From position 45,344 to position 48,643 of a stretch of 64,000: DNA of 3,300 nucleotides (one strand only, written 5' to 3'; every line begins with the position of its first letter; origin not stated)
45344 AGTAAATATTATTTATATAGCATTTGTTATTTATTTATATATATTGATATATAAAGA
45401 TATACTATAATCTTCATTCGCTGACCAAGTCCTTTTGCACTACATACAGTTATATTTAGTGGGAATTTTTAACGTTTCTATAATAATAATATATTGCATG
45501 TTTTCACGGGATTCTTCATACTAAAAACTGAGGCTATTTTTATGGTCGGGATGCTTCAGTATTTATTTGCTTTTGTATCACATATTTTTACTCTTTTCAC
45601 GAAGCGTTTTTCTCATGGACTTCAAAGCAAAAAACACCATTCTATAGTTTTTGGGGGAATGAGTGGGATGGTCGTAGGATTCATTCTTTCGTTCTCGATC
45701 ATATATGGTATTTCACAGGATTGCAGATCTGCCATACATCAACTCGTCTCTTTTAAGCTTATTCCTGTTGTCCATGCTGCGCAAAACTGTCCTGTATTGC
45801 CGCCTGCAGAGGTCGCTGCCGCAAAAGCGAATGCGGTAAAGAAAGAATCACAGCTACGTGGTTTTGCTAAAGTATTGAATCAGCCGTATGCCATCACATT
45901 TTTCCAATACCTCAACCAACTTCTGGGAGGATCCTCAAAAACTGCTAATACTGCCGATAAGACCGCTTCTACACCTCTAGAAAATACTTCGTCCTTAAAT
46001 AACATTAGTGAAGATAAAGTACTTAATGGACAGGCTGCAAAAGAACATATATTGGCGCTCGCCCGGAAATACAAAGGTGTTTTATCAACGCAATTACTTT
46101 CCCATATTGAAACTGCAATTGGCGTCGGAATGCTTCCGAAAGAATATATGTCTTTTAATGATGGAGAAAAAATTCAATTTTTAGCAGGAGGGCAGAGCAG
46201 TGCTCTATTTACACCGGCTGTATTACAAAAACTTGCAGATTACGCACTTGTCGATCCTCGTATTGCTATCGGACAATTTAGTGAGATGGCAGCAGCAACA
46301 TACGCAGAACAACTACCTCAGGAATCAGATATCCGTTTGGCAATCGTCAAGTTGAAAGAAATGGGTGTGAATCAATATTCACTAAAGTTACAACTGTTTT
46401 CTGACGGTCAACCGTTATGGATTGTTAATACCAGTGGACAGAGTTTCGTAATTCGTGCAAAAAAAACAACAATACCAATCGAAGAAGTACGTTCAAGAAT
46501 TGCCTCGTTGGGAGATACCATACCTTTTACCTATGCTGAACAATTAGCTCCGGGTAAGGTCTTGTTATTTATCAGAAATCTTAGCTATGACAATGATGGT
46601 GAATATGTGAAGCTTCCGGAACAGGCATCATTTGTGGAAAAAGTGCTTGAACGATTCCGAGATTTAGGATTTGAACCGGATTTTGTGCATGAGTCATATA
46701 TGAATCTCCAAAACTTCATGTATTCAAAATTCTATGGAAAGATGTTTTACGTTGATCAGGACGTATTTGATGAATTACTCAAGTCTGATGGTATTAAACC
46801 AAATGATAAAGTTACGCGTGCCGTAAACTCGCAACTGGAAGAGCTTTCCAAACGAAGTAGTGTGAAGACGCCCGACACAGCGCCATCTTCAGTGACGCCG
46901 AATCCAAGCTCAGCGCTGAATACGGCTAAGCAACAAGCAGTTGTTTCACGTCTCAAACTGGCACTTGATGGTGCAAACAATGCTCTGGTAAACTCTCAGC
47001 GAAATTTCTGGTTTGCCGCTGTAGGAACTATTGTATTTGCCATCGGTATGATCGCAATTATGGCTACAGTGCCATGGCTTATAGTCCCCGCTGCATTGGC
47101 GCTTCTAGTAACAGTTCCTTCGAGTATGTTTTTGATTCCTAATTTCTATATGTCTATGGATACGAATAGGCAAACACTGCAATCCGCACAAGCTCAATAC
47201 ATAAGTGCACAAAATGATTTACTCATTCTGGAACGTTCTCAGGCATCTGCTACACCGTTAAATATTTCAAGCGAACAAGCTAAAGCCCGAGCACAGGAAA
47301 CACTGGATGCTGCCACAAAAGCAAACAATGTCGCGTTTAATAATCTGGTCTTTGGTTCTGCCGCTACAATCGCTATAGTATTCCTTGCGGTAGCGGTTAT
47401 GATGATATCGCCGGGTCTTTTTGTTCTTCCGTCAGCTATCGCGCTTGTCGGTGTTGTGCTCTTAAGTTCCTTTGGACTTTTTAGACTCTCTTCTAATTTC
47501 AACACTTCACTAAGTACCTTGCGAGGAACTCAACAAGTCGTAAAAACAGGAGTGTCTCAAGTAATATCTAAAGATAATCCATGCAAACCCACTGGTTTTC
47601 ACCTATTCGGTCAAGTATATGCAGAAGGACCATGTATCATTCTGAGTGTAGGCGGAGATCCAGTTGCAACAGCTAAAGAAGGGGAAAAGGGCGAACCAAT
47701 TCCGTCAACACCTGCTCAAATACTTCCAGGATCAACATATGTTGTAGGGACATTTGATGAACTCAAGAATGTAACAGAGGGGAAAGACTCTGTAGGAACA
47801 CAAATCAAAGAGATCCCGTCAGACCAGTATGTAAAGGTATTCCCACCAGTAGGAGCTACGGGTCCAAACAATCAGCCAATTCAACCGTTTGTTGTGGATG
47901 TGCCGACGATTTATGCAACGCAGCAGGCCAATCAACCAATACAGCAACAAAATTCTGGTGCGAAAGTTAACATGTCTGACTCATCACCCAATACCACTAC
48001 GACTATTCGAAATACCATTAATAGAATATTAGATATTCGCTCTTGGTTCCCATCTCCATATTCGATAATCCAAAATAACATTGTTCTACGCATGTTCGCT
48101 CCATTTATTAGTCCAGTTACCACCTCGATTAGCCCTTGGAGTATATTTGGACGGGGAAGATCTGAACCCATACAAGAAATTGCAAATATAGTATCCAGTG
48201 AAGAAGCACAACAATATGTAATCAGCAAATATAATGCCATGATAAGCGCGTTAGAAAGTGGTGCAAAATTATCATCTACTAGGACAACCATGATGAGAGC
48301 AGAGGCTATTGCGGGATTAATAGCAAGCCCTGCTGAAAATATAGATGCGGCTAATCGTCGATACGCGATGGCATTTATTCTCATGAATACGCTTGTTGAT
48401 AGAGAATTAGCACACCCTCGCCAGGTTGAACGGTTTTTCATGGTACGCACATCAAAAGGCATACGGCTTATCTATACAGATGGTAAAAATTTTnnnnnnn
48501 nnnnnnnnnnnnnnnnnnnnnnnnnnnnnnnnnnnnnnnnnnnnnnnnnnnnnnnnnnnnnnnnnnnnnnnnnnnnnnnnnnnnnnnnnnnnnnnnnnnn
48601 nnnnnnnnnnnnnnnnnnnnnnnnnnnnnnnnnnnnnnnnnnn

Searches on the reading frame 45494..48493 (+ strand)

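Call 7: search_protein_families(library=pfam, max_evalue=0.01, proteins=[window:45494-48493:+])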
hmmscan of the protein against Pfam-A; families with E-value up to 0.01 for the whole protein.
window:45494-48493:+ (1000 aa): 1 family
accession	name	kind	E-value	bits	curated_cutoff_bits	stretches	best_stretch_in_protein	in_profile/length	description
PF20332.3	DUF6627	-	0.0013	19.3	27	1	552-639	21-109/125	Family of unknown function (DUF6627)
